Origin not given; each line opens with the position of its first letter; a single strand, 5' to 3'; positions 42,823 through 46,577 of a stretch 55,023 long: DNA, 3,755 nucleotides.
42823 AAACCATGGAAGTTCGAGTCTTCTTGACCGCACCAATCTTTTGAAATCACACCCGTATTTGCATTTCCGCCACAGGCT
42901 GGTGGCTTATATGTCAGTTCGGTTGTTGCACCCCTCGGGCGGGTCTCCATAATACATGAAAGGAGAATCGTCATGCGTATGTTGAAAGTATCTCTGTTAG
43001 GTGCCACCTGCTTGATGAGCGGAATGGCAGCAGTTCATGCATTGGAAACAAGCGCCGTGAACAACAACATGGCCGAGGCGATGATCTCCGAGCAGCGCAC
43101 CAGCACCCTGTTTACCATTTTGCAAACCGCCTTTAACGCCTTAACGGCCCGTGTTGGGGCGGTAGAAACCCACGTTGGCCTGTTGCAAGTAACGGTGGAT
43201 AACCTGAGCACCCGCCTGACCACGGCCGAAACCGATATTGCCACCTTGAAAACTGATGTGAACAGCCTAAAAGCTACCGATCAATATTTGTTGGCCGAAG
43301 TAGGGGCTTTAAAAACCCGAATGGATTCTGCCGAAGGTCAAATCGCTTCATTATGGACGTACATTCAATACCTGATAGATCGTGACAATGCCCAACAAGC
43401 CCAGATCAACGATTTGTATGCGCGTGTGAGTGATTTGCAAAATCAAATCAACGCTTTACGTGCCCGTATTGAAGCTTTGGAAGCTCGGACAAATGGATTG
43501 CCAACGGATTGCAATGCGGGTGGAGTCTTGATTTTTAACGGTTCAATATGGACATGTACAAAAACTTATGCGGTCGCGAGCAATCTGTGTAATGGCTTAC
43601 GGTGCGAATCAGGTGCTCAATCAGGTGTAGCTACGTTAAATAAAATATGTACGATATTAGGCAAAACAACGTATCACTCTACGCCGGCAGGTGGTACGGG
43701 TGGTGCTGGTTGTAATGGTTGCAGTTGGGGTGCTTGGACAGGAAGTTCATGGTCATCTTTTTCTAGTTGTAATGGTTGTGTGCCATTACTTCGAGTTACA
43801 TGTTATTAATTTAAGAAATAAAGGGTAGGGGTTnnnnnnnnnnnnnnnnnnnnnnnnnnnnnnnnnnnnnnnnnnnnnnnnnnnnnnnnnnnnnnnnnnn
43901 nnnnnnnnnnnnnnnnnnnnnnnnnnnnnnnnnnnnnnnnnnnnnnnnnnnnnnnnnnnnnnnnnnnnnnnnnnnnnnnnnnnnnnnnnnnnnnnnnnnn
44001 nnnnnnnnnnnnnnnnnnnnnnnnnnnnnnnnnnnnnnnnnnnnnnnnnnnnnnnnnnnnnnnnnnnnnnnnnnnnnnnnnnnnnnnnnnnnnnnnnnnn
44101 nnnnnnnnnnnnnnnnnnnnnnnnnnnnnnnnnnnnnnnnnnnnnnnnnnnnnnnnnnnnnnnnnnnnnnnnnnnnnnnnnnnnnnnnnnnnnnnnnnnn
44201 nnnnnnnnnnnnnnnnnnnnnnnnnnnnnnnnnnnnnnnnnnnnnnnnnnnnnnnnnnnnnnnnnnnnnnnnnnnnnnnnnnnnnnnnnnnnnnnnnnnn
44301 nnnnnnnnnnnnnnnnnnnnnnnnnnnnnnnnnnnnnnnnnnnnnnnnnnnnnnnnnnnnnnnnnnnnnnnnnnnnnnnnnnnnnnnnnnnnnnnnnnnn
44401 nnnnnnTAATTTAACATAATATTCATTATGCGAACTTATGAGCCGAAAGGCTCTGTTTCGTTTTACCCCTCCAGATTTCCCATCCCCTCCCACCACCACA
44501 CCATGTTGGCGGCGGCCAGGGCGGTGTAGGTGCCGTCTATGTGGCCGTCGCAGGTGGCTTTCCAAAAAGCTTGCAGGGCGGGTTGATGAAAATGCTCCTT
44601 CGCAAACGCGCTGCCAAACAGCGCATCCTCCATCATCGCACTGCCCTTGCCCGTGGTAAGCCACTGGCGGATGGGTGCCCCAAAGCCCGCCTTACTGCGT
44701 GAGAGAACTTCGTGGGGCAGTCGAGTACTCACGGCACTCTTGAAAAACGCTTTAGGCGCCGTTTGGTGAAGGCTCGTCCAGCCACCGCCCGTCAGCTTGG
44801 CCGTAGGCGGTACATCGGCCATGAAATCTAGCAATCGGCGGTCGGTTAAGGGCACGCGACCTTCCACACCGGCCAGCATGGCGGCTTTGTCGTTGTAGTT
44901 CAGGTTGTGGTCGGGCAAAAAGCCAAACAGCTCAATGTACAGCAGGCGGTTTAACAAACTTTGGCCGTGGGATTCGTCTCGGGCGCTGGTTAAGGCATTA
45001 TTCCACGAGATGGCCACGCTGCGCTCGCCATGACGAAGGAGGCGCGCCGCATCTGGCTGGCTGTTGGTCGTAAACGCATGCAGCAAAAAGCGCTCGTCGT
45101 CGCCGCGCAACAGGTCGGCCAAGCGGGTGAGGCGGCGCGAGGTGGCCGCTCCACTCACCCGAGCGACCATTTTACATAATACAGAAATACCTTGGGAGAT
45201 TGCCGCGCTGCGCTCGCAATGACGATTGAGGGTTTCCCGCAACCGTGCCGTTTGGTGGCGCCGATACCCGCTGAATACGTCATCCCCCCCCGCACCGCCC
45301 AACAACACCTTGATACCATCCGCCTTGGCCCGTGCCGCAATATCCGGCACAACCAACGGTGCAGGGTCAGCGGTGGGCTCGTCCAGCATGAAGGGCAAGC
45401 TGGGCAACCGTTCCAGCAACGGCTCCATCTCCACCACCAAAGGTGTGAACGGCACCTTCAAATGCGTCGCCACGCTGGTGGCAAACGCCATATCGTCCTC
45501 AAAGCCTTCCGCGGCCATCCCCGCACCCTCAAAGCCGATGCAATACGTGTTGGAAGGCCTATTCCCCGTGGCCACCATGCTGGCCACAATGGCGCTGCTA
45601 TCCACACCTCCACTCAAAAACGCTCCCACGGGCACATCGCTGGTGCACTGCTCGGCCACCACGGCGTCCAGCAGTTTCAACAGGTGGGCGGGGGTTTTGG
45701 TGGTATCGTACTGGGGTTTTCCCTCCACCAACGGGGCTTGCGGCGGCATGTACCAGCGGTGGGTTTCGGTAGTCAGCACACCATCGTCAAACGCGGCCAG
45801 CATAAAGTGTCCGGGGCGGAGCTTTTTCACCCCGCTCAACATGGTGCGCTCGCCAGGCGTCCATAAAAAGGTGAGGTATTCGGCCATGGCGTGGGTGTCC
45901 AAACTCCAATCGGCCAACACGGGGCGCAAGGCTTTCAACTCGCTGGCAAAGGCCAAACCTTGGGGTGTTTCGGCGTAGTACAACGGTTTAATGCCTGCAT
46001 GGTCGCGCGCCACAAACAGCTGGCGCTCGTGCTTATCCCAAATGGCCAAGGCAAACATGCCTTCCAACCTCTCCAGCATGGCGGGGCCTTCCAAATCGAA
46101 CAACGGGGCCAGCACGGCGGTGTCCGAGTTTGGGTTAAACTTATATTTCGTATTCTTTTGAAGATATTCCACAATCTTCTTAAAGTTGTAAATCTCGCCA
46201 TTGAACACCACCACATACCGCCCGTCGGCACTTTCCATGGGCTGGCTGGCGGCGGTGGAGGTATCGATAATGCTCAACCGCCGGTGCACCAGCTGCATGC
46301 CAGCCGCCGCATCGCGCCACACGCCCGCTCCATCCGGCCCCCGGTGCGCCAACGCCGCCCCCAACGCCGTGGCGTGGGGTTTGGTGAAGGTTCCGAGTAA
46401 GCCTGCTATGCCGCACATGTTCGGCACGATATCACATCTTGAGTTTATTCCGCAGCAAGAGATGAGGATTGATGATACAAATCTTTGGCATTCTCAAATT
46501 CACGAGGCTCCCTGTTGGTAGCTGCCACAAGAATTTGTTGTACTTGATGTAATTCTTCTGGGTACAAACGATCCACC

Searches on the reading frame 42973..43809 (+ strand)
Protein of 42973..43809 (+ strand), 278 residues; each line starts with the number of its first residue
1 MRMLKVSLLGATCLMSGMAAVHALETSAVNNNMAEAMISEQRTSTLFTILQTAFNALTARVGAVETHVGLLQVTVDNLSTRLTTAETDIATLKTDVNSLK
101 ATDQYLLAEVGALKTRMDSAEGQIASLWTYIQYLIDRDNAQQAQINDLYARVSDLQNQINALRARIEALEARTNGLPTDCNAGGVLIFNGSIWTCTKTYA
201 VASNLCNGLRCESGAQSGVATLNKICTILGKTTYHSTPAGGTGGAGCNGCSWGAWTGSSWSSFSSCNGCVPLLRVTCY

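Call 61: search_protein_families(library=pfam, proteins=[window:42973-43809:+], max_evalue=0.001)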
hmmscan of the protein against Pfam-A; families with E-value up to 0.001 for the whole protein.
window:42973-43809:+ (278 aa): 19 families
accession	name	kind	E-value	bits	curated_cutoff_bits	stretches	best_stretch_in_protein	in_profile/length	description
PF06419.17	COG6_N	-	8.2e-07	29.6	27.4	0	105-171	30-96/114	Conserved oligomeric complex COG6, N-terminal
PF23991.1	DUF7310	-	5.9e-06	27.1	40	0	141-173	21-53/83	Coiled-coil region of unknown function (DUF7310)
PF25450.1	Rab11-FIP3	-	4.1e-05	24.3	31.9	0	73-122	54-103/125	Rab11-FIP3-like domain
PF19220.6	Rod_CreS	-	4.7e-05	23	100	0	50-171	39-160/359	Crescentin, rod domain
PF16378.10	DUF4988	-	7.3e-05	23.1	30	0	144-172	4-32/183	Domain of unknown function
PF04102.17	SlyX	-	7.4e-05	23.7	30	0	141-174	15-48/67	SlyX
PF11932.13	DUF3450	-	7.5e-05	22.6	32.6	0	11-106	4-98/241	Protein of unknown function (DUF3450)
PF04977.20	DivIC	-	8.2e-05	22.8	28.9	0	130-176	4-50/80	Septum formation initiator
PF12795.12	MscS_porin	-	0.0001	22.5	34.4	1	50-164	97-212/238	Mechanosensitive ion channel porin domain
PF04012.17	PspA_IM30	-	0.00016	21.8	33.9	0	56-105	95-144/220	PspA/IM30 family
PF02183.23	HALZ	-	0.00023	21.7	28.1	0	91-117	16-42/43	Homeobox associated leucine zipper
PF07888.16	CALCOCO1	-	0.00025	20.5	36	1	29-175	92-238/496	Calcium binding and coiled-coil domain (CALCOCO1) like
PF19111.5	DUF5798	-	0.00028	21.5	27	0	146-179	18-51/89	Family of unknown function (DUF5798)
PF09763.15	Sec3_CC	-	0.00028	21.2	27.1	0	55-106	24-75/133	Exocyst complex component Sec3, coiled-coil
PF01519.22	DUF16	-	0.00045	21.1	40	0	57-122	39-104/104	Protein of unknown function DUF16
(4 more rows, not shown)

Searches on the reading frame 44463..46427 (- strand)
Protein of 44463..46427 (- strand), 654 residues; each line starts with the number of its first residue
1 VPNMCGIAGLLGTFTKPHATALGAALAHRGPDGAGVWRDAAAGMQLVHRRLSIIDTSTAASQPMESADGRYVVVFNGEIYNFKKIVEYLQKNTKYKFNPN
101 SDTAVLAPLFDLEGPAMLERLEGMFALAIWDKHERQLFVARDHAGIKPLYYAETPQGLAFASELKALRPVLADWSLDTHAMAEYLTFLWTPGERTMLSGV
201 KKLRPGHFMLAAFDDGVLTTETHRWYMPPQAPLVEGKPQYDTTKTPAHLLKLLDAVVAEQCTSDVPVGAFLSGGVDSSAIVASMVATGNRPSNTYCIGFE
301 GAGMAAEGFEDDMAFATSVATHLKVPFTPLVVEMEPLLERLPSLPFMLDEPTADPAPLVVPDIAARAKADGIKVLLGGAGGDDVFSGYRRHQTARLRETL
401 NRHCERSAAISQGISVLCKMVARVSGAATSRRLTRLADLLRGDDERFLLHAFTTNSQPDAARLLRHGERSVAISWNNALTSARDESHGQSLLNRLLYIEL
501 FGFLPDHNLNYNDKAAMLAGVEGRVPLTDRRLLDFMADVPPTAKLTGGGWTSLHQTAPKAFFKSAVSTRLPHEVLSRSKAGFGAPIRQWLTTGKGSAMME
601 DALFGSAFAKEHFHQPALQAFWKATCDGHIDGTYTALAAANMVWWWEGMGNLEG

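Call 61: search_protein_families(library=pfam, proteins=[window:44463-46427:-], max_evalue=0.001)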
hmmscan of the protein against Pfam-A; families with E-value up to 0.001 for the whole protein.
window:44463-46427:- (654 aa): 4 families
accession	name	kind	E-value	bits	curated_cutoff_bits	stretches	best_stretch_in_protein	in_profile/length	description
PF00733.27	Asn_synthase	-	2.5e-67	228.5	21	1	249-636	2-342/354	Asparagine synthase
PF13537.11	GATase_7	-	9.5e-42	142.3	25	1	48-168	1-122/123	Glutamine amidotransferase domain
PF13522.11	GATase_6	-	1.7e-40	138.5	27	1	31-163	1-130/130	Glutamine amidotransferase domain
PF12481.13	DUF3700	-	0.00099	19.1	27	0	117-160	125-168/228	Aluminium induced protein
